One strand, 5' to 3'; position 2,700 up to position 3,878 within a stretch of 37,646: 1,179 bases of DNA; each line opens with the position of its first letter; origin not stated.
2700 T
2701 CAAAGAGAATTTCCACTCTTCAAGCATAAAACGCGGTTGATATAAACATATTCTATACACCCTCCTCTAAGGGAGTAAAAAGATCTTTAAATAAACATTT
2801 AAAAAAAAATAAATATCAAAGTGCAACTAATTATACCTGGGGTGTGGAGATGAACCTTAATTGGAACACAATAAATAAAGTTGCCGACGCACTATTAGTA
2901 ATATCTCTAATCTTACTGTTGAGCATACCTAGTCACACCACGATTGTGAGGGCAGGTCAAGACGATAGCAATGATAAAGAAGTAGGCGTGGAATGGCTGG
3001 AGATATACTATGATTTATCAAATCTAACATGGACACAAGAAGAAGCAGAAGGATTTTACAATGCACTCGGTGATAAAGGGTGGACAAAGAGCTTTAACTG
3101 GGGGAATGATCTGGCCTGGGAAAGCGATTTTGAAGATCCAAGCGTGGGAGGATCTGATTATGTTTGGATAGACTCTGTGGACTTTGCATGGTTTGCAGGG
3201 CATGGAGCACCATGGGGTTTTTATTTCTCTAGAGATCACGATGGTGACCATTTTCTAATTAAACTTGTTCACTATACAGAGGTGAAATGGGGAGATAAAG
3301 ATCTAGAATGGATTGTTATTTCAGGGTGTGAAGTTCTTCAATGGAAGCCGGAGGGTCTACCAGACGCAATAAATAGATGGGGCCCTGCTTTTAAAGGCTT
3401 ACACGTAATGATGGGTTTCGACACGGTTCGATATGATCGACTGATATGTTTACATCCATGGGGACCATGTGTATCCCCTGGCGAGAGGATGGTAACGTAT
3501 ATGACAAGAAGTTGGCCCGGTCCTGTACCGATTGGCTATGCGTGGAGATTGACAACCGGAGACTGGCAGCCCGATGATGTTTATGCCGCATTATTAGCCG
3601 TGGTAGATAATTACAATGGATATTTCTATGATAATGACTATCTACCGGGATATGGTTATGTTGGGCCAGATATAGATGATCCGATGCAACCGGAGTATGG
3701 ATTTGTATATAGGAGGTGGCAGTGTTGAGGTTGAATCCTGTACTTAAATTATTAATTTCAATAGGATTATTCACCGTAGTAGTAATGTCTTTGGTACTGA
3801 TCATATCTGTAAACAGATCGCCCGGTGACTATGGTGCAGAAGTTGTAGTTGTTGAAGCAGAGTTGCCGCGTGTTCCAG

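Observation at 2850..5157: Orphan three-gene, translationally coupled operon of membrane-anchored exoproteins between two OFOR operons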

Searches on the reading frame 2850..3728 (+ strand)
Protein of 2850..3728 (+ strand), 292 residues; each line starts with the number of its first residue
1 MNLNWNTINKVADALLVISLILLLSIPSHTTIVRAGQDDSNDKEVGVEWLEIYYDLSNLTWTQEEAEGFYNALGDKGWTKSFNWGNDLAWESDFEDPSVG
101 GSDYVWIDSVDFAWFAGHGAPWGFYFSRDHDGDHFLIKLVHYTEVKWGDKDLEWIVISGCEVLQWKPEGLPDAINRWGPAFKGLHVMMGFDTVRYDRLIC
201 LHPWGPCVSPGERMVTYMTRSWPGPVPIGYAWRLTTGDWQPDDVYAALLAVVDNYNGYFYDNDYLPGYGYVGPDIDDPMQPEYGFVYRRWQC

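Call 3: search_protein_families(library=pfam, proteins=[window:2850-3728:+], max_evalue=1)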
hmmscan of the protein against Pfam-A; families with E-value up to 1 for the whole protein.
window:2850-3728:+ (292 aa): 1 family
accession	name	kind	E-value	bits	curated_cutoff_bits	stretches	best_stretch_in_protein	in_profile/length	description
PF19872.4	DUF6345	-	4.3e-58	196.8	26.9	1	48-287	2-218/221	Family of unknown function (DUF6345)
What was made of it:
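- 2850..3728 (+): Gene 1: DUF6345 protein, 292 aa (alternative GTG start at 2844); predicted secreted caspase-fold (clan CD-like) cysteine peptidase. Pfam PF19872 E 4.3e-58, 196.8 bits against a cut-off of 26.9 (call 3).
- On Pfam DUF6345 (PF19872): Gene 1 scores 196.8 bits against a cut-off of 26.9 and covers model positions 2-218 of 221 (call 3).
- Pfam DUF6345, E 4e-58 (call 3).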

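Call 4: search_protein_families(library=ncbifam, proteins=[window:2850-3728:+], max_evalue=1)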
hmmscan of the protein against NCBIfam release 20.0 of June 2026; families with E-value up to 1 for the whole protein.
window:2850-3728:+ (292 aa): 0 families
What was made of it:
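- Tried and rejected: No family for any of the three (call 4).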

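Call 5: search_solved_structures(query=window:2850-3728:+, max_evalue=10, show_alignments=2)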
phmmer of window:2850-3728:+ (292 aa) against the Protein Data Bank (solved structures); distinct sequences matched with E-value up to 10: 0.

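Call 9: find_homologous_proteins(query=window:2850-3728:+, max_evalue=0.001)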
Query window:2850-3728:+ (292 aa): 76 proteins with E <= 0.001 among 1296 candidates.
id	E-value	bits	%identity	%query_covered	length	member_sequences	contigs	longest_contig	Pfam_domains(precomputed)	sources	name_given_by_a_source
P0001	2.5e-196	670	95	100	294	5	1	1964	PF19872.5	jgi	jgi:hypothetical protein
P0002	1.1e-161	556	82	100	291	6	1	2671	PF19872.5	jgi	jgi:hypothetical protein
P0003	2.2e-81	292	53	99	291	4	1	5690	PF19872.5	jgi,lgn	jgi:hypothetical protein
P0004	8.1e-80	287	53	98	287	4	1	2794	PF19872.5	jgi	-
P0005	4.5e-79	284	51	98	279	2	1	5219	PF19872.5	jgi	-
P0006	9.6e-79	283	52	96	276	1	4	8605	PF19872.5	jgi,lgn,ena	jgi:hypothetical protein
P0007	6.8e-77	277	55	75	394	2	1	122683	PF19872.5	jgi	jgi:hypothetical protein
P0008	2.3e-75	272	51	96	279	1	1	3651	PF19872.5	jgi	jgi:hypothetical protein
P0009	5.0e-72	261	51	96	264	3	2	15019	PF19872.5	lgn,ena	-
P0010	8.4e-71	257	52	92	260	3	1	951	PF19872.5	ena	-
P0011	9.9e-62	227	49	90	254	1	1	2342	PF19872.5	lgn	-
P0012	1.7e-60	223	43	99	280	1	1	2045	PF19872.5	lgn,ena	-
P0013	2.1e-60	223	51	87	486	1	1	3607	PF24517.3,PF19872.5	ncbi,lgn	-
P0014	1.8e-59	220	50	89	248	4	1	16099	PF19872.5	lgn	-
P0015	1.8e-56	210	45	95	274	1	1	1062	PF19872.5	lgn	-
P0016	1.9e-54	203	43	98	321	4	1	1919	PF19872.5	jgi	-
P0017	2.2e-52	197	44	90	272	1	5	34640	PF19872.5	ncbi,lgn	-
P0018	4.7e-52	196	44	92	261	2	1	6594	PF19872.5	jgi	jgi:hypothetical protein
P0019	9.4e-52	195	46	89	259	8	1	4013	PF19872.5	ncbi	-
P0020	1.2e-50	191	42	100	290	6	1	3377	PF19872.5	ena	-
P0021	1.7e-50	190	44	96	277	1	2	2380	PF19872.5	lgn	-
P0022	3.0e-49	186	43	89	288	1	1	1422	PF19872.5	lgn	-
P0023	2.4e-48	183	42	91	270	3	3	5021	PF19872.5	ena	-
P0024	1.7e-47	181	53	55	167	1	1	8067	PF19872.5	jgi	-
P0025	1.8e-47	181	44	88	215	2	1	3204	PF19872.5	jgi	-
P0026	5.9e-47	179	40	98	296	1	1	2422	PF19872.5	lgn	-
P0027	2.5e-46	177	49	69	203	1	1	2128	PF19872.5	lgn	-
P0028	7.9e-44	168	45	82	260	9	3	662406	PF19872.5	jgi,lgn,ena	jgi:hypothetical protein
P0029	2.0e-43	167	40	90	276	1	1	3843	PF19872.5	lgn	-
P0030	7.9e-42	162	41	89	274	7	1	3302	PF19872.5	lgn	-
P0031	1.7e-40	158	41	97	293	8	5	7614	PF19872.5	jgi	-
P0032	2.9e-40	157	40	89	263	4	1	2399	PF19872.5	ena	-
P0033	3.3e-39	153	39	95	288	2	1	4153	PF19872.5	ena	-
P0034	1.5e-36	145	39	95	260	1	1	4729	PF19872.5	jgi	jgi:hypothetical protein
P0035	2.5e-33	134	36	85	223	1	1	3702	PF19872.5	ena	-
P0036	1.9e-32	131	38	94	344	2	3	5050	PF19872.5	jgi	-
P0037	3.7e-32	130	39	95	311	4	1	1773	PF19872.5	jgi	-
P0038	9.1e-31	126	36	85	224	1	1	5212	PF19872.5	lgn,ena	-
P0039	4.6e-30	123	46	52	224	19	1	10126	PF19872.5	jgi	jgi:hypothetical protein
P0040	6.1e-30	123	38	80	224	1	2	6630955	PF19872.5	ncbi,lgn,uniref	ncbi:DUF6345 domain-containing protein [Roseateles noduli]|uniref:DUF6345 domain-containing protein 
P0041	2.2e-29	121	37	80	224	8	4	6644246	PF19872.5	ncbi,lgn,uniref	ncbi:DUF6345 domain-containing protein [Roseateles sp. UC29_93]|uniref:DUF6345 domain-containing pro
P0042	3.8e-29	120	38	80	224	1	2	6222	PF19872.5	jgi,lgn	jgi:hypothetical protein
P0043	4.4e-29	120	37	81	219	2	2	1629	PF19872.5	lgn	-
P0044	4.4e-29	120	46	52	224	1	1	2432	PF19872.5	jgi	jgi:hypothetical protein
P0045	4.5e-29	120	38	85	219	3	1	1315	PF19872.5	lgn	-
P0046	5.3e-29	120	44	52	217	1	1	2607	PF19872.5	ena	-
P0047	2.3e-28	118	43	52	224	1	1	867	PF19872.5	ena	-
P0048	3.2e-28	117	35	80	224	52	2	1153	PF19872.5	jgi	jgi:hypothetical protein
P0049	1.4e-27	115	35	85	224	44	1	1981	PF19872.5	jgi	jgi:hypothetical protein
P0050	2.2e-27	114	42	52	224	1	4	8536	PF19872.5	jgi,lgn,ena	-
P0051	1.5e-26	112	35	82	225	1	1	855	PF19872.5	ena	-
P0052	1.8e-26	111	35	85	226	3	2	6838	PF19872.5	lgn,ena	-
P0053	2.1e-26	111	35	81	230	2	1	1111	PF19872.5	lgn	-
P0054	2.2e-26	111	46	50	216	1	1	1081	PF19872.5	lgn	-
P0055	2.9e-26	111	35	80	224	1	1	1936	PF19872.5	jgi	jgi:hypothetical protein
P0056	6.4e-26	110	43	52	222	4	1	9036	PF19872.5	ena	-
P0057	1.4e-25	108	36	85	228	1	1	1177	PF19872.5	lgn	-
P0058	2.3e-24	105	35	94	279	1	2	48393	PF19872.5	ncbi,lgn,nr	ncbi:MAG: hypothetical protein GWN55_04835 [Phycisphaerae bacterium]|nr:hypothetical protein [Phycis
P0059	2.7e-24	104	46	41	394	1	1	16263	PF19872.5,PF00045.25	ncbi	ncbi:MAG: DUF6345 domain-containing protein [Candidatus Odinarchaeota archaeon]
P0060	1.8e-23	102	39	53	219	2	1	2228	PF19872.5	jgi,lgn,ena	-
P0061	7.6e-23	99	44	43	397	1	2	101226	PF19872.5,PF00045.25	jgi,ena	-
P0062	1.5e-22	99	44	52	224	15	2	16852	PF19872.5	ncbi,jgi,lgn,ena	-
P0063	2.0e-22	98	34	85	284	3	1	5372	PF19872.5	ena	-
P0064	2.3e-22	98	40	53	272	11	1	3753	PF19872.5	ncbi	-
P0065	3.9e-22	97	37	63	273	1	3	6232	PF19872.5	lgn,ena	-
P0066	8.3e-22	96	31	98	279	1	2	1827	PF19872.5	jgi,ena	jgi:hypothetical protein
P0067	3.8e-21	94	34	78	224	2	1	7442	PF19872.5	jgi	jgi:hypothetical protein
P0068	4.2e-21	94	35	65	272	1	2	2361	PF19872.5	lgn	-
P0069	9.5e-20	89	33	82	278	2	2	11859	PF19872.5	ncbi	-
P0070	2.6e-19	88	31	86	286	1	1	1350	PF19872.5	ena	-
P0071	5.5e-19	87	32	98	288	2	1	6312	PF19872.5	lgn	-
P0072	4.7e-18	84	34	85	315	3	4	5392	PF19872.5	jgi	jgi:hypothetical protein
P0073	2.7e-17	81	30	95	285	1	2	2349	PF19872.5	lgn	-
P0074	4.3e-15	74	32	85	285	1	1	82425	PF19872.5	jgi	jgi:hypothetical protein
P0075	5.6e-15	74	32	85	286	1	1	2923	PF19872.5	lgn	-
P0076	1.1e-13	69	33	51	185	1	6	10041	PF19872.5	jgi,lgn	-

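Call 14: find_encoding_contigs(protein=P0002, flank=10000, max_places=4)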
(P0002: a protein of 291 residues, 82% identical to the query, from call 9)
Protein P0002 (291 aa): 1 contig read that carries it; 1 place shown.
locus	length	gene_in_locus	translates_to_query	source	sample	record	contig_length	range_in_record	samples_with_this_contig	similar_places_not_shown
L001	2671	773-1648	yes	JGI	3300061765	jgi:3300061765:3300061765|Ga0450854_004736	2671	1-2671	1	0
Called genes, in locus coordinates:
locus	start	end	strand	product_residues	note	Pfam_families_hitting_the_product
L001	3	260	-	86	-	?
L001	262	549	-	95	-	PF12797:Fer4_2 (faint), PF14697:Fer4_21 (faint), PF00037:Fer4 (faint), PF13534:Fer4_17 (faint), PF12837:Fer4_6 (faint), PF13237:Fer4_10, PF12838:Fer4_7 (weak), PF13187:Fer4_9, +2 more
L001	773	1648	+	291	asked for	PF19872:DUF6345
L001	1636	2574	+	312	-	-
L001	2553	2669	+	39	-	?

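Call 15: find_encoding_contigs(protein=P0003, flank=10000, max_places=4)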
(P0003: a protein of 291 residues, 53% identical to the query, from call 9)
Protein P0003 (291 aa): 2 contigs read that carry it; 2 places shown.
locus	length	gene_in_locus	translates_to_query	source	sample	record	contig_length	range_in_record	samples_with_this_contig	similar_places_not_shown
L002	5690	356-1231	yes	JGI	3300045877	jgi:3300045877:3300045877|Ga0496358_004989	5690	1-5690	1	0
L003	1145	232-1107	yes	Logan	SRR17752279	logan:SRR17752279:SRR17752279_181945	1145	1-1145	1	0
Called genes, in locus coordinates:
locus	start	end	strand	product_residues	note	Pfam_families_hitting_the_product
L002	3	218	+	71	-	?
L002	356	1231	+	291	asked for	PF19872:DUF6345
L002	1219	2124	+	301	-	-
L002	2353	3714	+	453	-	PF00982:Glyco_transf_20 (faint), PF21269:TreT_GT1 (weak), PF20706:GT4-conflict, PF00534:Glycos_transf_1, PF13692:Glyco_trans_1_4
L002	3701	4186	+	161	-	PF00924:MS_channel_2nd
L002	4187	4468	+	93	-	-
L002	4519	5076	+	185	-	PF02358:Trehalose_PPase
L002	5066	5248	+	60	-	-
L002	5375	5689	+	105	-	?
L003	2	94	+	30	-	?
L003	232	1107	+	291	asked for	PF19872:DUF6345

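Call 17: find_encoding_contigs(protein=P0007, flank=8000, max_places=2)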
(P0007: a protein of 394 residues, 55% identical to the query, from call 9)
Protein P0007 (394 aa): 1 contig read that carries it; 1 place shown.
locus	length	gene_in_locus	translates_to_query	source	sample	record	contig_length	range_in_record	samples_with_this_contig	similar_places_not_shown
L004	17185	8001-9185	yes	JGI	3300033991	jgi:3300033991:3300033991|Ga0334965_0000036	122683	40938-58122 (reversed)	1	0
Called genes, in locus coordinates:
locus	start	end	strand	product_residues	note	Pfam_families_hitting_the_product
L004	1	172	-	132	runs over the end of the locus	PF01741:MscL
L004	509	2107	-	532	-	PF00581:Rhodanese, PF05048:NosD, PF13229:Beta_helix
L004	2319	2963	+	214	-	-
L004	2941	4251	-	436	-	-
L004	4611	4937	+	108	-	-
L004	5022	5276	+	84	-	-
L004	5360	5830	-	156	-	PF00258:Flavodoxin_1 (weak), PF03358:FMN_red (faint)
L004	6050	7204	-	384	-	PF13404:HTH_AsnC-type (weak), PF13412:HTH_24 (weak)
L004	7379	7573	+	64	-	-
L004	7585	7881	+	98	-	-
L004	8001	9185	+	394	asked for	PF19872:DUF6345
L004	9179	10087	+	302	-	-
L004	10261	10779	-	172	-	PF24034:DUF7343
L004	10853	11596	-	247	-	-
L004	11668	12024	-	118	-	PF01361:Tautomerase, PF14552:Tautomerase_2 (weak)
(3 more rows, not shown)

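Call 18: find_encoding_contigs(protein=P0009, flank=8000, max_places=2)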
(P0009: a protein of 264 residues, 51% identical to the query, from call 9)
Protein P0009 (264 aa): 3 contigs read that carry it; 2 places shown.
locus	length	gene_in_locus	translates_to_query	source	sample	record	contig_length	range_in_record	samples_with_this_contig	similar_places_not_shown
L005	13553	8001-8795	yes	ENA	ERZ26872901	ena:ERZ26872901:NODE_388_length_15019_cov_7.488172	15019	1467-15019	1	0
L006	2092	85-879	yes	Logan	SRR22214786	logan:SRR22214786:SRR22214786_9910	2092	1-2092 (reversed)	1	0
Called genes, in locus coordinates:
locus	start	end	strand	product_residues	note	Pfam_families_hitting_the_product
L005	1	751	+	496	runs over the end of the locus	PF01921:tRNA-synt_1f, PF09334:tRNA-synt_1g (faint), PF19269:Anticodon_2 (weak)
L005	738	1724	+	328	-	PF13353:Fer4_12 (weak), PF04055:Radical_SAM, PF26257:DUF8061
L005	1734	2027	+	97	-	PF10826:DUF2551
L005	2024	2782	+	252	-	PF01255:Prenyltransf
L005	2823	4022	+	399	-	PF03463:eRF1_1, PF18854:baeRF_family10, PF03464:eRF1_2, PF18859:acVLRF1, PF03465:eRF1_3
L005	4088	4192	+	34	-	-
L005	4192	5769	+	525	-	PF00474:SSF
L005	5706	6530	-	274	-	PF00892:EamA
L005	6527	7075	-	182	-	PF01966:HD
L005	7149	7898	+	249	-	PF08350:FilR1_middle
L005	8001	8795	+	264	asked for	PF19872:DUF6345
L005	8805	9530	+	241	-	-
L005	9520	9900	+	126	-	-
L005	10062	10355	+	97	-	-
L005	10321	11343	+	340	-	-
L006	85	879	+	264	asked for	PF19872:DUF6345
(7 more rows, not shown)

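Call 19: find_encoding_contigs(protein=P0017, flank=8000, max_places=2)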
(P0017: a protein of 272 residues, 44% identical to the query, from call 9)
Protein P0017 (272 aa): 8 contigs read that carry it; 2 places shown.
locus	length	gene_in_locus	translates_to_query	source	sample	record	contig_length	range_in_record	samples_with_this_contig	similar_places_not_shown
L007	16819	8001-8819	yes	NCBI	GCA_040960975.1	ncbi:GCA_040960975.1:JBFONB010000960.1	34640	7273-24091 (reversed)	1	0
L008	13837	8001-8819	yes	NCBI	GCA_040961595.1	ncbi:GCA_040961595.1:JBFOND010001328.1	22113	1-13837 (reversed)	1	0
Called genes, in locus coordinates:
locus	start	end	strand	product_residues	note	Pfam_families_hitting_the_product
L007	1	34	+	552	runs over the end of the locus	PF26549:Tricorn_N, PF07676:PD40 (weak), PF26549:Tricorn_N, PF26550:Tricorn_2nd, PF07676:PD40 (weak), PF26549:Tricorn_N, PF07676:PD40, PF10342:Kre9_KNH, +5 more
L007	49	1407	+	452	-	PF03935:SKN1_KRE6_Sbg1 (faint), PF00722:Glyco_hydro_16, PF23192:NOMO_12th (faint), PF10342:Kre9_KNH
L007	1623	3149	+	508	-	-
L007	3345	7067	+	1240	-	PF07676:PD40, PF26549:Tricorn_N, PF07676:PD40, PF26550:Tricorn_2nd, PF26549:Tricorn_N, PF07676:PD40, PF26549:Tricorn_N, PF07676:PD40, +2 more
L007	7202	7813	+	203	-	PF11611:DUF4352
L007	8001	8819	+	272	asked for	PF19872:DUF6345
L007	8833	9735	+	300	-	-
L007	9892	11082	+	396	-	PF10342:Kre9_KNH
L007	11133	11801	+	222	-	-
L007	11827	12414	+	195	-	PF13240:Zn_Ribbon_1 (weak)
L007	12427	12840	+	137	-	PF13240:Zn_Ribbon_1 (weak)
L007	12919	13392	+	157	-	PF25109:HAD_PNKP (weak)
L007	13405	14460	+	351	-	PF02163:Peptidase_M50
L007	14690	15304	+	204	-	-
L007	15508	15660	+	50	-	-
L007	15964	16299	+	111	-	-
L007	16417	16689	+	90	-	-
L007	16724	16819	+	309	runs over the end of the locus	PF04536:TPM_phosphatase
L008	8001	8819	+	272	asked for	PF19872:DUF6345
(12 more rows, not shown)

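Call 21: predict_structure(alignment_id=A1)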
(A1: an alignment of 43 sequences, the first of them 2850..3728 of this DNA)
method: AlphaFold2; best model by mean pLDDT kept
length: 292 residues; sequences in the alignment: 43
mean_pLDDT: 93.0   pTM: 0.85
mean pLDDT of the five models: 93.0, 92.8, 92.5, 92.3, 91.9
residues with pLDDT >= 90: 240; 70-90: 36; 50-70: 6; < 50: 10
segments of 3 or more residues with pLDDT < 50: 28-36
pLDDT, mean of each block of 10 residues (from residue 1): 77 90 66 54 97 97 99 98 97 94 95 98 94 85 96 98 98 98 98 98 92 98 96 98 99 97 98 93 97 98
secondary structure, 60 per line:
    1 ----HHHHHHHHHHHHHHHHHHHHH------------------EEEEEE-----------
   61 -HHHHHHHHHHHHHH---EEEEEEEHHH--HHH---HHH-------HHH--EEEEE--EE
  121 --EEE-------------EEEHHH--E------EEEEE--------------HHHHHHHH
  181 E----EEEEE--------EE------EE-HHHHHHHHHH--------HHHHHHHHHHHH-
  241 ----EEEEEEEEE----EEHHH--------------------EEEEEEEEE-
elements in order: H5-25 E44-49 H62-75 E79-85 E112-116 E123-125 E139-141 E154-158 H173-180 E186-190 H210-219 H228-239 E245-253 E283-291
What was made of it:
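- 2850..3728 (+): AF2 pLDDT 93 (call 21).
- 3201..3206 (+): Codons for His118-Gly119 (CAT GGA), candidate catalytic His with the clan CD-typical adjacent Gly. It lies just after strand 112-116 of the model (call 21).
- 3327..3329 (+): Codon for Cys160 (TGT), candidate catalytic nucleophile. It lies just after strand 154-158 (call 21).
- On Clan CD cysteine peptidases (caspase-hemoglobinase fold): His118-Gly119 follows strand 112-116 and Cys160 follows strand 154-158 (call 21).
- AF2 model pLDDT 93, pTM 0.85 (call 21).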

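Call 24: fold_search(model_id=the predicted structure, library=pdb)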
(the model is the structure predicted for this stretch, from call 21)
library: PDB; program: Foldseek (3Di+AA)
matches with E <= 10: 888; with E <= 0.001: 12
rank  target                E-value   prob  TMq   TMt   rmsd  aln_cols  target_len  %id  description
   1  8tl0_C                3.2e-06  1.00  0.41  0.27   5.3       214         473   16  Structure of activated SAVED-CHAT filament (released 2024-03-06)
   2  8tl0_A                1.0e-05  1.00  0.41  0.27   5.1       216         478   15  Structure of activated SAVED-CHAT filament (released 2024-03-06)
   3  8tl0_B                2.6e-05  1.00  0.41  0.27   5.1       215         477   16  Structure of activated SAVED-CHAT filament (released 2024-03-06)
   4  8tl0_D                3.6e-05  1.00  0.41  0.27   5.2       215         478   16  Structure of activated SAVED-CHAT filament (released 2024-03-06)
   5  8wra                  9.1e-05  1.00  0.37  0.43   9.8       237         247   12  The Crystal Structure of CASP1 from Biortus (released 2023-11-15)
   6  3e4c_B                1.2e-04  1.00  0.41  0.44   9.0       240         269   16  Procaspase-1 zymogen domain crystal structure (released 2008-12-30)
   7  4hva_A                2.5e-04  1.00  0.35  0.42   9.3       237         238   11  Mechanistic and Structural Understanding of Uncompetitive Inhibitors of Caspase-6 (released 2013-03-20)
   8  3e4c_A                3.6e-04  1.00  0.38  0.41   9.8       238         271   11  Procaspase-1 zymogen domain crystal structure (released 2008-12-30)
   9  6ns7_B                5.2e-04  1.00  0.39  0.46   9.8       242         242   10  Crystal structure of murine caspase-11 (released 2020-07-29)
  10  6kmt_D                6.3e-04  1.00  0.37  0.45   7.1       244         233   10  P32 of caspase-11 mutant C254A (released 2020-03-11)
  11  7wr1_A                8.6e-04  1.00  0.36  0.43   7.1       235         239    9  P32 of caspase-4 C258A mutant in complex with OspC3 C-terminal ankyrin-repeat domain (released 2023-01-25)
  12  7wr5_C                9.1e-04  1.00  0.37  0.44   7.5       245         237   10  Crystal structure of OspC3-calmodulin-caspase-4 complex binding with 2'-aF-NAD+ (released 2023-01-25)
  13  7wr4_C                1.0e-03  1.00  0.37  0.43   7.4       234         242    9  Crystal structure of OspC3-calmodulin-caspase-4 complex (released 2023-01-25)
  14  6h4a                  1.2e-03  1.00  0.38  0.32   6.5       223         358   10  Human MALT1(329-728) in complex with MLT-748 (released 2019-02-13)
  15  3v4o_A                1.3e-03  0.99  0.39  0.47   7.9       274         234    9  Human MALT1 (caspase domain) in complex with an irreversible peptidic inhibitor (released 2012-03-14)
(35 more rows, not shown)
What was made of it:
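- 2850..3728 (+): The top 50 Foldseek PDB hits are all clan CD: SAVED-CHAT E 3e-6, caspases, MALT1, gingipains (call 24).
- On Clan CD cysteine peptidases (caspase-hemoglobinase fold): The AF2 model (pLDDT 93) has all of its top 50 PDB Foldseek hits in clan CD, with E down to 3e-6 and TM 0.35-0.44 (calls 21, 24).
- All top 50 Foldseek hits are clan CD enzymes: SAVED-CHAT, caspase-1/4/6/7/9/11, MALT1, gingipains R/K. E down to 3e-6, prob 1.00 (call 24).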

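Call 26: search_solved_structures(query=A1, max_evalue=10, show_alignments=3)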
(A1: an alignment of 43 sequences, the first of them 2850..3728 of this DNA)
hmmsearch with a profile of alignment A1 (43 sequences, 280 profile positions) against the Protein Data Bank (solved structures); distinct sequences matched with E-value up to 10: 0.
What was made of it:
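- On Clan CD cysteine peptidases (caspase-hemoglobinase fold): No PDB sequence hit with the protein or its profile (calls 5, 26).
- Sequence searches against PDB find nothing for gene 1 (calls 5, 26).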
